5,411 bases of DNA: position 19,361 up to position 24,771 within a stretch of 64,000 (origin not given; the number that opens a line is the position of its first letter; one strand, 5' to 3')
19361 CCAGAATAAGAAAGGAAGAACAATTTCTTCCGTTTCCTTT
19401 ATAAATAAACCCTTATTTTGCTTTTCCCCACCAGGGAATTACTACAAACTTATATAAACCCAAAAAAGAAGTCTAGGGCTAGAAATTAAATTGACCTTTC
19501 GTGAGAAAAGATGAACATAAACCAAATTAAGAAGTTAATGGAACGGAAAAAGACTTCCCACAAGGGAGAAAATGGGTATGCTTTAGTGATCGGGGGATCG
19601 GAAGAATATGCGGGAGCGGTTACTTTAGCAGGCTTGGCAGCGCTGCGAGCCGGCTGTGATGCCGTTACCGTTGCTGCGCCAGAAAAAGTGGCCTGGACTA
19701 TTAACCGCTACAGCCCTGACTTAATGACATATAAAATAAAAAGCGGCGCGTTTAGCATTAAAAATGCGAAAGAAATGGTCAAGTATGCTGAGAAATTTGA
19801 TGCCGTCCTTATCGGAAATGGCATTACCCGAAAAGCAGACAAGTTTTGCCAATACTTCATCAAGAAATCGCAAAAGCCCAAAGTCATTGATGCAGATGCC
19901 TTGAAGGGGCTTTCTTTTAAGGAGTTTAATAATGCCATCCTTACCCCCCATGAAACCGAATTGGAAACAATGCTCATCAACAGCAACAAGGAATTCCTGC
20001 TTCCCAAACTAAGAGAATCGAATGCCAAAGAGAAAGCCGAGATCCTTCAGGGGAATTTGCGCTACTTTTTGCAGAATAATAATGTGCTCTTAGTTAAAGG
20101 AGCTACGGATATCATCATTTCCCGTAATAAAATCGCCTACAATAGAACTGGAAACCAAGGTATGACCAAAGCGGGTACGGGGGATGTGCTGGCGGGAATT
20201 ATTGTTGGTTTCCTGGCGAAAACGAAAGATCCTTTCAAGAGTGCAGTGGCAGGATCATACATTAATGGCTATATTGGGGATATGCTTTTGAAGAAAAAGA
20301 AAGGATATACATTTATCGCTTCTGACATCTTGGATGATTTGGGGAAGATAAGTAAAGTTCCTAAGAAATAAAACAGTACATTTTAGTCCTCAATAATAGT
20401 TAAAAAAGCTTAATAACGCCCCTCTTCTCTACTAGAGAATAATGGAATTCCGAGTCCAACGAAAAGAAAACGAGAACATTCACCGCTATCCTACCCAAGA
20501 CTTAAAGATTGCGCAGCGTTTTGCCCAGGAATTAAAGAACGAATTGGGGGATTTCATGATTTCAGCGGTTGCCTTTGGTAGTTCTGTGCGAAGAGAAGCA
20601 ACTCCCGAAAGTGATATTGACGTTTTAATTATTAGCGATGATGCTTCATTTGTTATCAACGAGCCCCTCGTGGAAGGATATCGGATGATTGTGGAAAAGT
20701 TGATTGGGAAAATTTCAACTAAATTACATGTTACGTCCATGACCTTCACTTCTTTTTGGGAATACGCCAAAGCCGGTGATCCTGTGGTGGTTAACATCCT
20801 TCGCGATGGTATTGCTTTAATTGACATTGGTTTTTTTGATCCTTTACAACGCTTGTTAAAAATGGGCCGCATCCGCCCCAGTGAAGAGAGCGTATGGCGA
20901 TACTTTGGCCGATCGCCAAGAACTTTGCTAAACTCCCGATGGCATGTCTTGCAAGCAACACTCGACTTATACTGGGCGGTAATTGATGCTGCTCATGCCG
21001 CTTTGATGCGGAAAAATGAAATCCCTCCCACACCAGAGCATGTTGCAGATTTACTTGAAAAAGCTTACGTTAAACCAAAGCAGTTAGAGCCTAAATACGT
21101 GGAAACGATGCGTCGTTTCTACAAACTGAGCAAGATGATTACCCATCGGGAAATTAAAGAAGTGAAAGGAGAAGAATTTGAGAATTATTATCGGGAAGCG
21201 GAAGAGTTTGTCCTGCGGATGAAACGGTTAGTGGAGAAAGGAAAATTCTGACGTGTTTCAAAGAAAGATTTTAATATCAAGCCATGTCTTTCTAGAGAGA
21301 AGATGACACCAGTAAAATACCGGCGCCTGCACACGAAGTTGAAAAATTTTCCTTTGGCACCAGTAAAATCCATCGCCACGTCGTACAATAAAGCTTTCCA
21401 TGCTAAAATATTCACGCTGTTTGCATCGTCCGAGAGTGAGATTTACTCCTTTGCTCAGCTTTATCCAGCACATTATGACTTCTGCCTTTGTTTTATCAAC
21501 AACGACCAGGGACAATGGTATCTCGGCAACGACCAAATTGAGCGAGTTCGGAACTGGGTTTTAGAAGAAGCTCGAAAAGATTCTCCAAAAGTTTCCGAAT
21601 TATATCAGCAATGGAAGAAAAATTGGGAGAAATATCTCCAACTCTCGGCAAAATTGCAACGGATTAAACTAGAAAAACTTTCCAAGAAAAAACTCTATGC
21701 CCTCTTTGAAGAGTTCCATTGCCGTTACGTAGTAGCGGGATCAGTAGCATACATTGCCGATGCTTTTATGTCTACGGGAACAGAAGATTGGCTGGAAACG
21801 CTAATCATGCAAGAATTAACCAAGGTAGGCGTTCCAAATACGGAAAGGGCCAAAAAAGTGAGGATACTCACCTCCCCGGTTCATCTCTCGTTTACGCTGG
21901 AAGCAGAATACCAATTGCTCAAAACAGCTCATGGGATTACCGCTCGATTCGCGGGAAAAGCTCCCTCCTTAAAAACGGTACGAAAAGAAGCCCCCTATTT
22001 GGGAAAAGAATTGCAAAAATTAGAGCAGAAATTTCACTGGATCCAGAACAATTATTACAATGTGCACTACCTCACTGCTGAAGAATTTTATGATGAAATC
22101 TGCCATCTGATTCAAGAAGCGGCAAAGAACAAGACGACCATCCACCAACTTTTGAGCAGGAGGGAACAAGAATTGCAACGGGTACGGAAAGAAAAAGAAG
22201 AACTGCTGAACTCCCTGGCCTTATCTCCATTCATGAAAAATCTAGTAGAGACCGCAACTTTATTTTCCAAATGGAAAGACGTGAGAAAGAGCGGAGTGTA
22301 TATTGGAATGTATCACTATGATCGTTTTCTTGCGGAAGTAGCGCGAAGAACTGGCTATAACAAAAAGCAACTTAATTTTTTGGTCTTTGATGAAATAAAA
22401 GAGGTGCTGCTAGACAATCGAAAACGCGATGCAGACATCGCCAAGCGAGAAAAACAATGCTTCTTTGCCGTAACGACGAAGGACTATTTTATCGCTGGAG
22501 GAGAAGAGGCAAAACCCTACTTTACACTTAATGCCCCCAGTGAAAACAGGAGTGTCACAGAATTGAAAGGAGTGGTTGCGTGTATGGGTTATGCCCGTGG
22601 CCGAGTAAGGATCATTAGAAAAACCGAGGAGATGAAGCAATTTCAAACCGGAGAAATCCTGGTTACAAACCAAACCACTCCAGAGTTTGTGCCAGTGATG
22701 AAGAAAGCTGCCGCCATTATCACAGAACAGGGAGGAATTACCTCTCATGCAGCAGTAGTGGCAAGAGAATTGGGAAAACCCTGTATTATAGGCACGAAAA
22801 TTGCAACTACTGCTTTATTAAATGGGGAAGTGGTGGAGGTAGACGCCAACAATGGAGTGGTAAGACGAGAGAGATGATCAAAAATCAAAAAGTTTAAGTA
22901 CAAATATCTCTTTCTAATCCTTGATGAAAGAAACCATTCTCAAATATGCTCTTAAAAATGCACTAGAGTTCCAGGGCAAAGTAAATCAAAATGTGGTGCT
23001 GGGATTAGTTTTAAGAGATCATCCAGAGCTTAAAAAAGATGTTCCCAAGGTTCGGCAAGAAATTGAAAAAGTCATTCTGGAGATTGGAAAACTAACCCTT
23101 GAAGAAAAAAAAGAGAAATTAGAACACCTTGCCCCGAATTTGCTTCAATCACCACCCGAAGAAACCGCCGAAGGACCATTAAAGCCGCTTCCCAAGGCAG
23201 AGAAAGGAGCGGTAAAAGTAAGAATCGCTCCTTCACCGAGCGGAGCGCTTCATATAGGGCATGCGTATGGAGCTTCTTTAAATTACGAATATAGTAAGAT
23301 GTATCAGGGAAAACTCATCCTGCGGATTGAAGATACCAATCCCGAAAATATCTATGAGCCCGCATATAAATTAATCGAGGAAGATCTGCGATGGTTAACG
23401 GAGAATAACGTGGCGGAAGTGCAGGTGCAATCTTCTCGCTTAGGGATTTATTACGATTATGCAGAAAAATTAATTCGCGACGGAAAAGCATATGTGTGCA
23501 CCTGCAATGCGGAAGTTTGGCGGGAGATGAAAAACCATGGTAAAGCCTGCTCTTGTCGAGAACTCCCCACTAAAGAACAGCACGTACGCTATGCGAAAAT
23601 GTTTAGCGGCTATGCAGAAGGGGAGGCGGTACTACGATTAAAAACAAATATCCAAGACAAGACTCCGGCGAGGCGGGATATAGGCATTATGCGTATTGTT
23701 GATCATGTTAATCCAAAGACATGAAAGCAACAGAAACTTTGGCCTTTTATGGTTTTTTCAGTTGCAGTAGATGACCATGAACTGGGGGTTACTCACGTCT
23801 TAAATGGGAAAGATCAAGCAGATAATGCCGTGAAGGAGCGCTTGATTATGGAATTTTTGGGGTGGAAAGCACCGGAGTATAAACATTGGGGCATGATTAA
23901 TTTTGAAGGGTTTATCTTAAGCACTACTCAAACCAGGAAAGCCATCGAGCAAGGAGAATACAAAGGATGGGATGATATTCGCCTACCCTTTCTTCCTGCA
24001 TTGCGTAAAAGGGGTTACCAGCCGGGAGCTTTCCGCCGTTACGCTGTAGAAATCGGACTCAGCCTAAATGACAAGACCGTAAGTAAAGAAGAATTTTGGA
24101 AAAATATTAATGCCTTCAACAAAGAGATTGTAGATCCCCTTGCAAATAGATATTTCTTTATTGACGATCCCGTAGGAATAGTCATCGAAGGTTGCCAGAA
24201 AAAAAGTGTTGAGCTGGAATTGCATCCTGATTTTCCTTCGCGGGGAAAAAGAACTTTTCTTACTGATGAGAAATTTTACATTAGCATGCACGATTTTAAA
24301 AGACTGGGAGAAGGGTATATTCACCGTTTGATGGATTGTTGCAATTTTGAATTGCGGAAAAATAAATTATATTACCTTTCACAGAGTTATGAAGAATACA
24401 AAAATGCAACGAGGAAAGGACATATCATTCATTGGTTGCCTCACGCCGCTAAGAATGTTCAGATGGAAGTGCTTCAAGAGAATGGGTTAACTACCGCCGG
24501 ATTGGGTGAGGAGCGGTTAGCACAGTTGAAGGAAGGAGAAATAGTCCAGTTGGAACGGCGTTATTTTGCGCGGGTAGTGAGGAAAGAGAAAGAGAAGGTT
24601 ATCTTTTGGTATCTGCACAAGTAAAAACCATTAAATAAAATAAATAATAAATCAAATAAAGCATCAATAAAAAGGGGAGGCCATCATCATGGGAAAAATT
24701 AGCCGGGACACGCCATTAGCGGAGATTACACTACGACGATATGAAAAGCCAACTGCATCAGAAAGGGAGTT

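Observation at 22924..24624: Glutamyl-tRNA synthetase interrupted by a single in-frame TGA exactly at a conserved Gly codon position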

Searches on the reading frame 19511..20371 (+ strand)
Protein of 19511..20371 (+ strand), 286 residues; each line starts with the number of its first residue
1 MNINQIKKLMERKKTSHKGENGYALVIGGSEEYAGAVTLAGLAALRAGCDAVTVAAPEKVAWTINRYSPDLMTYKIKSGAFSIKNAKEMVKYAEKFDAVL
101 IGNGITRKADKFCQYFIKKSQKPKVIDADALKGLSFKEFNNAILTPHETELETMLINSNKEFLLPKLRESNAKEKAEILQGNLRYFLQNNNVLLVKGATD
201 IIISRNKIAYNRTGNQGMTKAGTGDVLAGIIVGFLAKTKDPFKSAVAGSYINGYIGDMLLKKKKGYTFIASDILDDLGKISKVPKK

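Call 54: search_protein_families(library=pfam, proteins=[window:19511-20371:+], max_evalue=0.00001)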
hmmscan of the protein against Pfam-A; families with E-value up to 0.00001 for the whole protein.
window:19511-20371:+ (286 aa): 1 family
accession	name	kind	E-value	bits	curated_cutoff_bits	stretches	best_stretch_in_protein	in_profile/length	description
PF01256.23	Carb_kinase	-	5.1e-49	167.4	27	1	24-275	1-238/242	NAD(P)H-hydrate dehydratase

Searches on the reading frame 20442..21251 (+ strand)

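Call 54: search_protein_families(library=pfam, proteins=[window:20442-21251:+], max_evalue=0.00001)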
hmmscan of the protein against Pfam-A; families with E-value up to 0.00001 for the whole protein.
window:20442-21251:+ (269 aa): 1 family
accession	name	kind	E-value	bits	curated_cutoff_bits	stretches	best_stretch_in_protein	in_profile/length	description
PF01909.29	NTP_transf_2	-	2.7e-08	34.5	21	1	27-106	4-78/93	Nucleotidyltransferase domain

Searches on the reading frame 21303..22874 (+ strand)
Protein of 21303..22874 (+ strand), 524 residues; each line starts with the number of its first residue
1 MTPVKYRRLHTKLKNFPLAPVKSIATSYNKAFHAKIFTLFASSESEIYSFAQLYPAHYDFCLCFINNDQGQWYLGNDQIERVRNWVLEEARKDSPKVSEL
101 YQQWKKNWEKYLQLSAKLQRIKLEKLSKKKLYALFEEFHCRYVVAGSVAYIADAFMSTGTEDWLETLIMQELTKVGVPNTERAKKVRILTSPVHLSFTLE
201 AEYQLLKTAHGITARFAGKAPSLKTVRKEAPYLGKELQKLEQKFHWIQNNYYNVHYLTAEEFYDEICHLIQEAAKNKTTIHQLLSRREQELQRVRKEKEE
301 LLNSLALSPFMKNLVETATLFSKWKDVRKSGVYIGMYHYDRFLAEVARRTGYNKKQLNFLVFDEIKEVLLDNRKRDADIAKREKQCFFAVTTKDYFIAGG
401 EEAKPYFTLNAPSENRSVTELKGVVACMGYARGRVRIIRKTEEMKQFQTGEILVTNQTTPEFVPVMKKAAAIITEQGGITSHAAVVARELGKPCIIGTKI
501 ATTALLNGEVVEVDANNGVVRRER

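Call 8: search_protein_families(library=pfam, proteins=[window:21303-22874:+])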
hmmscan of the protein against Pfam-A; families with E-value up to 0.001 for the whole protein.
window:21303-22874:+ (524 aa): 1 family
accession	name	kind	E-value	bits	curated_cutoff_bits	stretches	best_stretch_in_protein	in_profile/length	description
PF00391.29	PEP-utilizers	-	1.5e-26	92.2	23.1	1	447-518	1-72/72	PEP-utilising enzyme, mobile domain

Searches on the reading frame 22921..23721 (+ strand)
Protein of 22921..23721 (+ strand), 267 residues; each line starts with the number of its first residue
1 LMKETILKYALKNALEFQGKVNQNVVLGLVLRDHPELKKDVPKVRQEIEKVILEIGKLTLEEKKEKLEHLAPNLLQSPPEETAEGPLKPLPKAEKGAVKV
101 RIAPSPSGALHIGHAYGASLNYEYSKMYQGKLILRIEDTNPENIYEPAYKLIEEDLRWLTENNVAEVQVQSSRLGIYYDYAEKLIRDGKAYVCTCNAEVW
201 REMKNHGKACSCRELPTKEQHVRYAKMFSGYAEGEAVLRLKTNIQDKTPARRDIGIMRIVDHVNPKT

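Call 8: search_protein_families(library=pfam, proteins=[window:22921-23721:+])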
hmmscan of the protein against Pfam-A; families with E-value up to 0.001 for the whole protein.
window:22921-23721:+ (267 aa): 1 family
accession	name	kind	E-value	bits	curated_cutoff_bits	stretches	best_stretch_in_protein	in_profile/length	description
PF00749.27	tRNA-synt_1c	-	9.6e-39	133.6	23.4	1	98-254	2-161/314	tRNA synthetases class I (E and Q), catalytic domain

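Call 14: find_encoding_contigs(protein=P0123, flank=10000)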
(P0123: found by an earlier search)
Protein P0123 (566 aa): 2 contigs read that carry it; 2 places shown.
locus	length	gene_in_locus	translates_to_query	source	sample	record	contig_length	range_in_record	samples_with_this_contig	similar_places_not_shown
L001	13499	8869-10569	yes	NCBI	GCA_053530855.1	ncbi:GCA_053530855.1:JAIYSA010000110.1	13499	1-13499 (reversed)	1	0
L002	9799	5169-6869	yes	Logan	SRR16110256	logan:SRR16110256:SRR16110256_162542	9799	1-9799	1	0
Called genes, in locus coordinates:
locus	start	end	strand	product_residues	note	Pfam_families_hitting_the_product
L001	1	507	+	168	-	?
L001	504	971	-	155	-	-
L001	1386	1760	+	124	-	-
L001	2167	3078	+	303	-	PF14528:LAGLIDADG_3 (weak)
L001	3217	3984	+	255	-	PF02129:Peptidase_S15 (weak), PF20434:BD-FAE, PF00561:Abhydrolase_1, PF12146:Hydrolase_4, PF12697:Abhydrolase_6, PF00326:Peptidase_S9, PF03959:FSH1, PF00561:Abhydrolase_1 (weak), +4 more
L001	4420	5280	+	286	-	PF01256:Carb_kinase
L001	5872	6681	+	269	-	PF01909:NTP_transf_2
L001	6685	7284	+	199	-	PF09997:DUF2238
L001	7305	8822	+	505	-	PF00391:PEP-utilizers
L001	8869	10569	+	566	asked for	PF00749:tRNA-synt_1c, PF03950:tRNA-synt_1c_C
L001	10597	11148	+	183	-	-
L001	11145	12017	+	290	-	PF02811:PHP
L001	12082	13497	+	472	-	?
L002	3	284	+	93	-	?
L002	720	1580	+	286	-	PF01256:Carb_kinase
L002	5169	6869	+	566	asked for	PF00749:tRNA-synt_1c, PF03950:tRNA-synt_1c_C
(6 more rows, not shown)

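Call 15: find_encoding_contigs(protein=P0121, flank=3000)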
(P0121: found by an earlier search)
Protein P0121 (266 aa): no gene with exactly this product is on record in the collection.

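Call 17: find_encoding_contigs(protein=P0122, flank=2000)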
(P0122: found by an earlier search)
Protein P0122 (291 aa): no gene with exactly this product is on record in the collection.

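Call 20: find_encoding_contigs(protein=P0139, flank=1000, max_places=3)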
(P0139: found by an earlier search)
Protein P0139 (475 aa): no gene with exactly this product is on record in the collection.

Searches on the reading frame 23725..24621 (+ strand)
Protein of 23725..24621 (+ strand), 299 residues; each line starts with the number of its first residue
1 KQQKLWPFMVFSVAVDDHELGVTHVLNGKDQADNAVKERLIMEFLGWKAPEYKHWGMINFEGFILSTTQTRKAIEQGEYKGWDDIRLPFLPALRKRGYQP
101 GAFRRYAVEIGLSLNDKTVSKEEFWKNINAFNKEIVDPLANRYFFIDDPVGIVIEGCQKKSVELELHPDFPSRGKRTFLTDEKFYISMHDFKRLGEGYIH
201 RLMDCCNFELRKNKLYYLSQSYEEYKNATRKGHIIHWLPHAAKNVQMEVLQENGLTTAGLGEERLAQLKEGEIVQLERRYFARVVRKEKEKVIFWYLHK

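Call 8: search_protein_families(library=pfam, proteins=[window:23725-24621:+])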
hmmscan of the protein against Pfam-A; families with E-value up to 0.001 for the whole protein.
window:23725-24621:+ (299 aa): 3 families
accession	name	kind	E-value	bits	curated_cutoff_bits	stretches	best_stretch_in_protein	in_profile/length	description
PF03950.23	tRNA-synt_1c_C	-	9e-18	64.7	23.9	1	140-213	1-76/91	tRNA synthetases class I (E and Q), anti-codon binding domain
PF00749.27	tRNA-synt_1c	-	2.7e-15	56.5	23.4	1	5-134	183-310/314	tRNA synthetases class I (E and Q), catalytic domain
PF20974.2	tRNA-synt_1c_C2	-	3.2e-07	31.4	23.9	1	234-284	1-68/69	tRNA synthetases class I (E and Q), anti-codon binding domain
